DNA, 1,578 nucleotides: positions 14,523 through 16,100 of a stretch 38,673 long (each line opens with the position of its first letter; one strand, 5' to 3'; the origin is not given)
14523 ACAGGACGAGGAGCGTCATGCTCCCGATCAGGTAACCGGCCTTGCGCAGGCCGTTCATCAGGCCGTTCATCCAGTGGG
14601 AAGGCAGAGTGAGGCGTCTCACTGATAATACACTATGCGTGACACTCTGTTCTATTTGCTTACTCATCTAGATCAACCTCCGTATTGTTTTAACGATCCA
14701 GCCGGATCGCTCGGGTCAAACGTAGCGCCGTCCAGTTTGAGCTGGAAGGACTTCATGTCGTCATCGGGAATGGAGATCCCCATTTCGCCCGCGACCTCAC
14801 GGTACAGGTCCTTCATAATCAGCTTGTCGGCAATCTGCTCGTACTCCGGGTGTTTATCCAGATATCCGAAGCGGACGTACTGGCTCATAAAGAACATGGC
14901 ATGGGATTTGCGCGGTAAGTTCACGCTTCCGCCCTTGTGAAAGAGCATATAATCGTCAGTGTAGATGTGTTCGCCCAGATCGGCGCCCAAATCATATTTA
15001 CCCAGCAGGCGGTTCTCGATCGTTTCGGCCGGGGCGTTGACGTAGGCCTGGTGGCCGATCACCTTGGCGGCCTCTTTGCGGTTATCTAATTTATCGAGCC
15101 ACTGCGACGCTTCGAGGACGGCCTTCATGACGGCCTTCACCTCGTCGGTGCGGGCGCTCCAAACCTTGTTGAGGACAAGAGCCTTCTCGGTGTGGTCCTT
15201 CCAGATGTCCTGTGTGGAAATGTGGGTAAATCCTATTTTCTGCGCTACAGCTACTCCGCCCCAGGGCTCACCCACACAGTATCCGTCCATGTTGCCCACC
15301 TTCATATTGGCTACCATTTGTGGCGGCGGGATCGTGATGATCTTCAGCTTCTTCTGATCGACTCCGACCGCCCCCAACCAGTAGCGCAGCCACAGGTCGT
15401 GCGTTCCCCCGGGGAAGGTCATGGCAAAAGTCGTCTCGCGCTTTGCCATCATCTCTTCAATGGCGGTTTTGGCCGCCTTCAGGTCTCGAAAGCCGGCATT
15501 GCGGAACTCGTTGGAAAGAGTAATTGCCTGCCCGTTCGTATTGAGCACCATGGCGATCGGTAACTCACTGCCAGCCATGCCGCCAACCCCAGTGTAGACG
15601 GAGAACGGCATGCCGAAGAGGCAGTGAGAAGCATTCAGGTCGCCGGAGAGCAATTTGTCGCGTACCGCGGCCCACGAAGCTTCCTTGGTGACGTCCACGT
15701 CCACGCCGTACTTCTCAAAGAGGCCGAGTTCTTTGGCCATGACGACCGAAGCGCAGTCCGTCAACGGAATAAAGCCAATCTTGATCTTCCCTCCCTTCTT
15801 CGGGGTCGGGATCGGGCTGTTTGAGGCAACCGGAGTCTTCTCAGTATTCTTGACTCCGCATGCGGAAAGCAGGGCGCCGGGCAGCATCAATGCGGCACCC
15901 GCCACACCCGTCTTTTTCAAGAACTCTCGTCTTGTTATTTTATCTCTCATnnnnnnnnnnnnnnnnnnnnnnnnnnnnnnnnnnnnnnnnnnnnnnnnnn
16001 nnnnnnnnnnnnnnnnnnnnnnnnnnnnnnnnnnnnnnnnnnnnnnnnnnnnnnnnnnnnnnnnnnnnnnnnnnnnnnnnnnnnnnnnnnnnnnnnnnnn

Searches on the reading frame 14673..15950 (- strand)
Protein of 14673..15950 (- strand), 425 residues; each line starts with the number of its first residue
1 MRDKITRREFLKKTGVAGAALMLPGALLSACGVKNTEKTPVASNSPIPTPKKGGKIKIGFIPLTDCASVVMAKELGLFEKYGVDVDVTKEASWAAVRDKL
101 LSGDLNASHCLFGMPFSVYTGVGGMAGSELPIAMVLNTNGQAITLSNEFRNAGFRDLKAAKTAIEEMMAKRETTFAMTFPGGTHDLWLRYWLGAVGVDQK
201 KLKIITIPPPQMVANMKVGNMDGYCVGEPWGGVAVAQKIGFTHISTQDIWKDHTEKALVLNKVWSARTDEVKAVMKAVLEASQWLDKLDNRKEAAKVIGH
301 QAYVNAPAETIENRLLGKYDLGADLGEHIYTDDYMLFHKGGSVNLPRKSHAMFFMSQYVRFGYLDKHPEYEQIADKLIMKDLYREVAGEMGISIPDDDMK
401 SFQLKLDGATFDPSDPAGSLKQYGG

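Call 8: search_protein_families(library=ncbifam, proteins=[window:14673-15950:-])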
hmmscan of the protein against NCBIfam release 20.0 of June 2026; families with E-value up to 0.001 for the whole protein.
window:14673-15950:- (425 aa): 3 families
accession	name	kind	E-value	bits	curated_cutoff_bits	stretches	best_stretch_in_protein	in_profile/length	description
TIGR01728.1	SsuA_fam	subfamily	1.7e-11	43.9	163.5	1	56-304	1-233/290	aliphatic sulfonate ABC transporter substrate-binding protein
NF040735.1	SBP_SaoX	equivalog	2e-07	30.5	300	1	55-281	4-214/330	ABC transporter substrate-binding subunit SaoX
TIGR01409.1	TAT_signal_seq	domain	0.00019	21.6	16.7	1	5-22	1-18/29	twin-arginine translocation signal domain-containing protein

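Call 11: search_protein_families(library=pfam, proteins=[window:14673-15950:-])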
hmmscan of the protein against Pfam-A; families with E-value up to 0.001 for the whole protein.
window:14673-15950:- (425 aa): 2 families
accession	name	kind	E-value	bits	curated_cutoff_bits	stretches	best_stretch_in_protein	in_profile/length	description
PF13379.11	NMT1_2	-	7.3e-87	291.8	24.7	1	55-298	7-251/252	NMT1-like family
PF09084.16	NMT1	-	5.6e-05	23.6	20.5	0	65-284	3-208/216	NMT1/THI5 like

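Call 34: find_related_loci(query=window:14673-15950:-, collection=metagenome_contigs, flank=3000)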
Query window:14673-15950:- (425 aa) in metagenome_contigs; peptide patterns used: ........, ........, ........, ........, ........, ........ (x = any residue, [..] = any of these).
600 stretches matched a pattern (row limit reached: there are more); 518 encode a relative of the query (tblastn E <= 1e-3); the best 80 are kept; 80 distinct loci.
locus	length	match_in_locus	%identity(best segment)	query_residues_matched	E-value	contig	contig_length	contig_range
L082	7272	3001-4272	85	1-425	0e+0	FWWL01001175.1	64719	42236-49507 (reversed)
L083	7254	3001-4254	72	1-421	0e+0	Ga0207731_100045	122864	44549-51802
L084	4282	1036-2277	64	5-423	0e+0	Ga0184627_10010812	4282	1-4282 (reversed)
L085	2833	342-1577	64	5-424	0e+0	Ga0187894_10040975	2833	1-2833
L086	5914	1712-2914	66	5-416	8e-180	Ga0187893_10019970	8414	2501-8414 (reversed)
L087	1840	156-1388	63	5-423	0e+0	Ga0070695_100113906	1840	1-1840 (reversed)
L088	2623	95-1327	63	5-424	0e+0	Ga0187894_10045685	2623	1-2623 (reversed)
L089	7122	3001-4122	68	53-423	8e-177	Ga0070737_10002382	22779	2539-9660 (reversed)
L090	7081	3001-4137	66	28-414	1e-175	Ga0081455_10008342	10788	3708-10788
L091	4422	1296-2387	69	55-417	0e+0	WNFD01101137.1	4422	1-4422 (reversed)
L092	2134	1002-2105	68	54-420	0e+0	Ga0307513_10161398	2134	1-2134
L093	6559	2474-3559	69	53-412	6e-175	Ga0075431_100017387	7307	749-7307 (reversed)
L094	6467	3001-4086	69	53-412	2e-174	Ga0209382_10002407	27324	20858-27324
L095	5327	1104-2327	63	2-416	2e-174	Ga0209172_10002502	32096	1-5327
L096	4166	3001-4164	65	5-400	2e-175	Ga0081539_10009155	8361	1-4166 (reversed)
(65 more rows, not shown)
